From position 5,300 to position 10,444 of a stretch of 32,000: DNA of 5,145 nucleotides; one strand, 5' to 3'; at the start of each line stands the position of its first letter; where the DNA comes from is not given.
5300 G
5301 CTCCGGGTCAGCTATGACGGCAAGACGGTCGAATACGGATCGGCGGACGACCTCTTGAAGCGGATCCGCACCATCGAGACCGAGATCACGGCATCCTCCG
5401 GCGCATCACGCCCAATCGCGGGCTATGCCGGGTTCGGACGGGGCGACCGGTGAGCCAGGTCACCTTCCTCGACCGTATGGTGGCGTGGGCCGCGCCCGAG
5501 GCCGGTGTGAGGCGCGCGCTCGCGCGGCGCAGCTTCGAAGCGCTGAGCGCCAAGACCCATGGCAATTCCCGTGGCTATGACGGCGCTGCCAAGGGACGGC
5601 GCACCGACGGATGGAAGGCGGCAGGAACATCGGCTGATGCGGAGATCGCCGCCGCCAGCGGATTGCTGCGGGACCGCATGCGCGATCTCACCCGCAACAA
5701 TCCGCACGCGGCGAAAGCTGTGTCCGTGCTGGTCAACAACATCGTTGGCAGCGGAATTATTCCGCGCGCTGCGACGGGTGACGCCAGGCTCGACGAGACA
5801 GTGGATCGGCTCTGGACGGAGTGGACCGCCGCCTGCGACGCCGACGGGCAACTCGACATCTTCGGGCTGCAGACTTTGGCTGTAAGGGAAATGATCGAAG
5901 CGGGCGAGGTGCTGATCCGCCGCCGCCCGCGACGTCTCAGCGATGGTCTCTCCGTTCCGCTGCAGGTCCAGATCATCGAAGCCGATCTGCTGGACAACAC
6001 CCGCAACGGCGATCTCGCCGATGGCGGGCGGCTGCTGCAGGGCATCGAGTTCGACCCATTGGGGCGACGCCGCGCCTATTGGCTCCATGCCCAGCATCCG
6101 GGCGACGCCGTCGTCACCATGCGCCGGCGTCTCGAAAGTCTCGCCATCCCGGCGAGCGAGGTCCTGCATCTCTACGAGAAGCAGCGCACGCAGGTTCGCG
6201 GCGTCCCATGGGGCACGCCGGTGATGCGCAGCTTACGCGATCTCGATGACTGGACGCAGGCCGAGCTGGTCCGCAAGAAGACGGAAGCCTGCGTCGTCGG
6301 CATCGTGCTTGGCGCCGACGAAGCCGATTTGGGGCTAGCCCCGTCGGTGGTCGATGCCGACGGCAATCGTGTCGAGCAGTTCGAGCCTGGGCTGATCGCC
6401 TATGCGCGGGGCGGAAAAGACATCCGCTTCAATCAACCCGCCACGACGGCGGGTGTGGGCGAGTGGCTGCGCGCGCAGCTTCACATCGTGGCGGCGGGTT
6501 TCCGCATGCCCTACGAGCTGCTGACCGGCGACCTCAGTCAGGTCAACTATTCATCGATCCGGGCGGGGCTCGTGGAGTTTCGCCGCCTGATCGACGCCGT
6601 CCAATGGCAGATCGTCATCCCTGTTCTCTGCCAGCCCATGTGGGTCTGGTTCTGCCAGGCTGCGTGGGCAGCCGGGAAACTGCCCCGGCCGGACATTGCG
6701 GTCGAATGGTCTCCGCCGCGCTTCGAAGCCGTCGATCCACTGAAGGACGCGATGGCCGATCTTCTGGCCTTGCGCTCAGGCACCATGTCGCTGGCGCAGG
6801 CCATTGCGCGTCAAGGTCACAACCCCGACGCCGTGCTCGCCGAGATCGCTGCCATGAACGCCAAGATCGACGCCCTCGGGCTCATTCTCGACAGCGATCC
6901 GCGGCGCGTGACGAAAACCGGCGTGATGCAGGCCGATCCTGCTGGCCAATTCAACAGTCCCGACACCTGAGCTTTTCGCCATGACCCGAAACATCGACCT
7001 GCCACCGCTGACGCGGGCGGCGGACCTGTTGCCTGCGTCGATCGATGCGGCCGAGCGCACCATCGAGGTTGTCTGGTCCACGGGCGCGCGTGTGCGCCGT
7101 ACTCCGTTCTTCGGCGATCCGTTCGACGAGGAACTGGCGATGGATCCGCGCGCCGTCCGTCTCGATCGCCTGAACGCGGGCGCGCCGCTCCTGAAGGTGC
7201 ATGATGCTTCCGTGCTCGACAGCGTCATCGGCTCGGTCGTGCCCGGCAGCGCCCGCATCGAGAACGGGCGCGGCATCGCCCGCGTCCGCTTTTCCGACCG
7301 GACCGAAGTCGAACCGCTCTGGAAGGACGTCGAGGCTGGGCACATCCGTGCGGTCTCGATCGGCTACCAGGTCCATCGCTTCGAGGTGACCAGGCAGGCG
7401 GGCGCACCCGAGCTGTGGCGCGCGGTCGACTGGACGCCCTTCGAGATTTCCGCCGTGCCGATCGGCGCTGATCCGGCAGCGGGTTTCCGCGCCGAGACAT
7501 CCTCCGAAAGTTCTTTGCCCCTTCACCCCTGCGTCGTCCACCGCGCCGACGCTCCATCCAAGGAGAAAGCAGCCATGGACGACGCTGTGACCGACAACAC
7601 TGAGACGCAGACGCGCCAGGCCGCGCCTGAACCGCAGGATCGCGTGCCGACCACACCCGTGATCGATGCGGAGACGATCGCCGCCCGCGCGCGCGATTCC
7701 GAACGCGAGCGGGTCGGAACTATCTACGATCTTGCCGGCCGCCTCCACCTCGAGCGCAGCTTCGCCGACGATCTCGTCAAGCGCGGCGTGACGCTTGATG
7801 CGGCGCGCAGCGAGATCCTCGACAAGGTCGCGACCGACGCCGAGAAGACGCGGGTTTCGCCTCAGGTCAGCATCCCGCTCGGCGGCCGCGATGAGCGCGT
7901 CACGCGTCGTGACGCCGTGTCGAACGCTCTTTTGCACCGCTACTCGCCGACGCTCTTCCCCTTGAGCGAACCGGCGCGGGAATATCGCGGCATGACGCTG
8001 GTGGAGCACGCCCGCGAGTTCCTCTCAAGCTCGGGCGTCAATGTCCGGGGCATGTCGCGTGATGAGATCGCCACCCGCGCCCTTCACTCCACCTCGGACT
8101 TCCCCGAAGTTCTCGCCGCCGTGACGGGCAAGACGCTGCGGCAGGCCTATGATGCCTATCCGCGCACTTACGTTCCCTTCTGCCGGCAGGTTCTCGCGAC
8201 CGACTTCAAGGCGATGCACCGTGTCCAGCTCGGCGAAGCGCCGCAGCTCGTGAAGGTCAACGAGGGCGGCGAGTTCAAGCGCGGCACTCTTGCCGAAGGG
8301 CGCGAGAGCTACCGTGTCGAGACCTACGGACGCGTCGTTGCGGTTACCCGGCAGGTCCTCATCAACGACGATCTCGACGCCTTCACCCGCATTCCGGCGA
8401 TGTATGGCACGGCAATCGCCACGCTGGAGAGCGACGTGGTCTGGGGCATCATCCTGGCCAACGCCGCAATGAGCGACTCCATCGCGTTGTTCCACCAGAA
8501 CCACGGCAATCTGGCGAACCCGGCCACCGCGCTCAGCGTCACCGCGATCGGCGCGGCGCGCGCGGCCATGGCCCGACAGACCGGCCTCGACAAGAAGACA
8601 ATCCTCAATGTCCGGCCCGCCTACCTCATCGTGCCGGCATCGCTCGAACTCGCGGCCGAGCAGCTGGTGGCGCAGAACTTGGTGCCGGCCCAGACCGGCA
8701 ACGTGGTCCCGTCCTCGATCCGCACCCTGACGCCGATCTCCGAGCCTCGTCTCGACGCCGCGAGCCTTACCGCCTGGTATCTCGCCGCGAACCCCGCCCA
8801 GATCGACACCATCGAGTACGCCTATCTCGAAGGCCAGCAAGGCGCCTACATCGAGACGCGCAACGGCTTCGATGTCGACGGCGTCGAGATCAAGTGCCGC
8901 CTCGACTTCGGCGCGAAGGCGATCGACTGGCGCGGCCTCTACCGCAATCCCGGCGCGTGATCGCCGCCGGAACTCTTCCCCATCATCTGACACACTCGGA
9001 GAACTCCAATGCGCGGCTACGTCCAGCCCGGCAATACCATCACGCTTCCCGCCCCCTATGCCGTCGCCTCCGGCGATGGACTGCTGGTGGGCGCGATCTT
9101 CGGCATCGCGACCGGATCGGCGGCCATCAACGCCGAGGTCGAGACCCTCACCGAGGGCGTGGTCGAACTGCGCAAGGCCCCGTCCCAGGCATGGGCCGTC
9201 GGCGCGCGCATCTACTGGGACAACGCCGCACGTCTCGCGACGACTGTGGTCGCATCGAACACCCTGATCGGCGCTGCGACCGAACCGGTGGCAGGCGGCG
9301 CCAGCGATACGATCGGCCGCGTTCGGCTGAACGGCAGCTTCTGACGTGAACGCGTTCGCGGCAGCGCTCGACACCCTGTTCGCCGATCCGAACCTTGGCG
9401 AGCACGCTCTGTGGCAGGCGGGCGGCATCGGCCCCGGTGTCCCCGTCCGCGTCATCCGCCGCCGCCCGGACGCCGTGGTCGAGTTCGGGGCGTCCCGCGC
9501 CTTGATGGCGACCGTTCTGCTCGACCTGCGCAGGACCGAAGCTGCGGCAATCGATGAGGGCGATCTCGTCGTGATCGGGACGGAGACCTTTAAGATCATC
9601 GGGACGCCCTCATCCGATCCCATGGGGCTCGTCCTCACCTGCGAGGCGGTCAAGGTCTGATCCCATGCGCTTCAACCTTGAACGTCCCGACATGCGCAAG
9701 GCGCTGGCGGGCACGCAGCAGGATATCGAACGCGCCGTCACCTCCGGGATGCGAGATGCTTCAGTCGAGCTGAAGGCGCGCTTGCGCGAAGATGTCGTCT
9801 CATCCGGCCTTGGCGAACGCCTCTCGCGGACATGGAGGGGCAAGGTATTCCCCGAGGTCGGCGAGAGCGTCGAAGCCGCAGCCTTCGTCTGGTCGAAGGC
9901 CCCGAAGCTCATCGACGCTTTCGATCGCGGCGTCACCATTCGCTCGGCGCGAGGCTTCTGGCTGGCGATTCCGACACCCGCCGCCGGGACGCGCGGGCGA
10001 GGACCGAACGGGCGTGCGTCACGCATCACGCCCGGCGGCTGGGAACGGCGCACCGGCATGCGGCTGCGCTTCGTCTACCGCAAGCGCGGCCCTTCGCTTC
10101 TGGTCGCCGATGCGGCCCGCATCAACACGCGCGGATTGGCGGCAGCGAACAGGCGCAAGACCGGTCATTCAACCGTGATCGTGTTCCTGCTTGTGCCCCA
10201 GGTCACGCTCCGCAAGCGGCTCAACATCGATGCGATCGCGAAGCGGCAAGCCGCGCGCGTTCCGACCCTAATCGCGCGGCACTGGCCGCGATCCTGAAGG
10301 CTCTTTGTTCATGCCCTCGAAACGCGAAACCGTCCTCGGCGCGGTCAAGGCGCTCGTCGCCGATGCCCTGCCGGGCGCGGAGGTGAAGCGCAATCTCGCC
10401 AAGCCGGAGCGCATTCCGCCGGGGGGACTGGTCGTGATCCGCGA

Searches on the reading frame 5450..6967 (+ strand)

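Call 42: search_protein_families(library=pfam, proteins=[window:5450-6967:+], max_evalue=0.001)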
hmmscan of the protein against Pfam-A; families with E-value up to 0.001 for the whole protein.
window:5450-6967:+ (506 aa): 1 family
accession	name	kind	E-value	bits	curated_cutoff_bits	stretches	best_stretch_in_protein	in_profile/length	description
PF05136.18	Phage_portal_2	-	3.3e-114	382.2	32.9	1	49-385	2-354/354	Phage portal protein, lambda family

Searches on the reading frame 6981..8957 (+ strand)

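Call 42: search_protein_families(library=pfam, proteins=[window:6981-8957:+], max_evalue=0.001)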
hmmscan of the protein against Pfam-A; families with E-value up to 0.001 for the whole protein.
window:6981-8957:+ (659 aa): 3 families
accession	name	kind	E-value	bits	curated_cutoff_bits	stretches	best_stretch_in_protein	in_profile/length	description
PF25209.1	Phage_capsid_4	-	1.6e-57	196.2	27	1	367-656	7-262/262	Phage capsid protein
PF10124.15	Mu-like_gpT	-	2.6e-05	24.2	20.1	1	517-576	219-277/289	Mu-like prophage major head subunit gpT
PF04586.22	Peptidase_S78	-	0.00047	20.8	21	1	81-170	62-153/165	Caudovirus prohead serine protease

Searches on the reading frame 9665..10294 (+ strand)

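Call 42: search_protein_families(library=pfam, proteins=[window:9665-10294:+], max_evalue=0.001)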
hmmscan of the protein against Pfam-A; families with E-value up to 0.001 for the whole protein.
window:9665-10294:+ (210 aa): 1 family
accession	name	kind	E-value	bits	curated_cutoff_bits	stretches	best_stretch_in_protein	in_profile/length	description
PF20039.4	DUF6441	-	1.4e-47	162.6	27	1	6-209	12-214/215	Family of unknown function (DUF6441)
